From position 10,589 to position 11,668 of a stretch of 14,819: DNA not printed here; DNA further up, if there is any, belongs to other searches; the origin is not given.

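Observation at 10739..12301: ParA ATPase paired with a membrane-anchored, Lys/Glu-repeat protein instead of ParB: possible organelle or membrane positioning module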

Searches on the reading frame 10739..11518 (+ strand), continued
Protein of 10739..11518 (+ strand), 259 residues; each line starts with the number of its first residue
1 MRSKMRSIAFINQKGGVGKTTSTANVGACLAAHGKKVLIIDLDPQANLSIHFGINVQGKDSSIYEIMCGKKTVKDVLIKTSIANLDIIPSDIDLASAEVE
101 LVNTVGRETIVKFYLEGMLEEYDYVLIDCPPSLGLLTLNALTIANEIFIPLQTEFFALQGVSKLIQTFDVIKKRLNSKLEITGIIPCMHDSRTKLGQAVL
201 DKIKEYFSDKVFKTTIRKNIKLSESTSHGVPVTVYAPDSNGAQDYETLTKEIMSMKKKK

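Call 46: search_solved_structures(query=window:10739-11515:+, max_evalue=1e-45, show_alignments=3)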
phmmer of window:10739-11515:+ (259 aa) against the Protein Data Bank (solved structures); distinct sequences matched with E-value up to 1e-45: 6.
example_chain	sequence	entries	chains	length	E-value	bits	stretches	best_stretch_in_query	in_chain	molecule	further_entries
8ray_B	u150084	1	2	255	2.9e-62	213.7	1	6-254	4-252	ParA family protein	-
6iub_A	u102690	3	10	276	3.4e-56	193.8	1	7-253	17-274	SpoOJ regulator (Soj)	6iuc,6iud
8jmj_A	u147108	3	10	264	4.9e-55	190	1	7-253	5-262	SpoOJ regulator (Soj)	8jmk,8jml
1wcv_1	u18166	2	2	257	7.8e-52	179.6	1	1-255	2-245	SEGREGATION PROTEIN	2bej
2bek_A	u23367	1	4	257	1e-50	175.9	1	1-255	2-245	SEGREGATION PROTEIN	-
4pfs_A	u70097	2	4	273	9.9e-46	159.6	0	6-247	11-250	Cobyrinic Acid a,c-diamide synthase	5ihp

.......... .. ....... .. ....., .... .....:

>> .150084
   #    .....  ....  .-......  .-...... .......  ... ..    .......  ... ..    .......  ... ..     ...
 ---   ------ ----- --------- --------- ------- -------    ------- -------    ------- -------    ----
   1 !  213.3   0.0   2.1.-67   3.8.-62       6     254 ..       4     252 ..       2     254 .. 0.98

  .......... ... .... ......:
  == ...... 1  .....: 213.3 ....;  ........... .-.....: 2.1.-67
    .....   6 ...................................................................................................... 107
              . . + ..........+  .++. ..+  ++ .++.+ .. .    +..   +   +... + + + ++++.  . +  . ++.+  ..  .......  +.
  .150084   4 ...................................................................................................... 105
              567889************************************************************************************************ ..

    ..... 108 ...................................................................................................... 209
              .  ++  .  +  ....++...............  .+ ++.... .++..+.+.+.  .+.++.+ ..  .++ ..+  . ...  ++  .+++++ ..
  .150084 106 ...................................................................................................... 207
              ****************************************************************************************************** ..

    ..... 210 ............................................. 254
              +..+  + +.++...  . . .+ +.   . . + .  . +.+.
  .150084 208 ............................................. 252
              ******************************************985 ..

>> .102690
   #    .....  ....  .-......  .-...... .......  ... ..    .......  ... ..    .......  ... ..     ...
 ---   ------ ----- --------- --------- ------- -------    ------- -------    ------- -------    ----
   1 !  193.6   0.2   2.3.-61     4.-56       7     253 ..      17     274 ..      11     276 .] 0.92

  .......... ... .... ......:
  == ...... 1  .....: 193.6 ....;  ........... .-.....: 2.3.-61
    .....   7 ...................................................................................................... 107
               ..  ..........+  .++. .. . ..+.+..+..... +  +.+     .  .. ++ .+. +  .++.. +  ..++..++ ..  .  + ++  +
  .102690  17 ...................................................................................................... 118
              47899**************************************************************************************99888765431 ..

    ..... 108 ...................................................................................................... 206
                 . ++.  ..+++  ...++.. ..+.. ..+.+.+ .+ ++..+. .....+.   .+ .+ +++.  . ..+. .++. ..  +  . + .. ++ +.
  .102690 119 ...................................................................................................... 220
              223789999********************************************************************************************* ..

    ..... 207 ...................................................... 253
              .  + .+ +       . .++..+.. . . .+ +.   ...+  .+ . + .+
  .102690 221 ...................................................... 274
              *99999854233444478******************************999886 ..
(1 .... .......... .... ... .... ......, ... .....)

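Call 57: search_protein_families(library=pfam, proteins=[P0244], max_evalue=0.1)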
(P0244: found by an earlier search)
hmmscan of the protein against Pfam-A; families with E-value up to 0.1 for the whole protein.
P0244 (205 aa): 0 families

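Call 65: search_protein_families(library=padloc, proteins=[window:10751-11515:+], max_evalue=0.01)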
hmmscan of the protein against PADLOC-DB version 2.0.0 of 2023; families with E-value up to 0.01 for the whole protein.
window:10751-11515:+ (255 aa): 2 families
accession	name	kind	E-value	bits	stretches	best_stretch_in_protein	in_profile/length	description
PDLC04559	PDC-M28B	-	3.6e-08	30.9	1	3-39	130-166/438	-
PDLC04560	PDC-M28B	-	0.0041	14.5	1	2-41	15-54/327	-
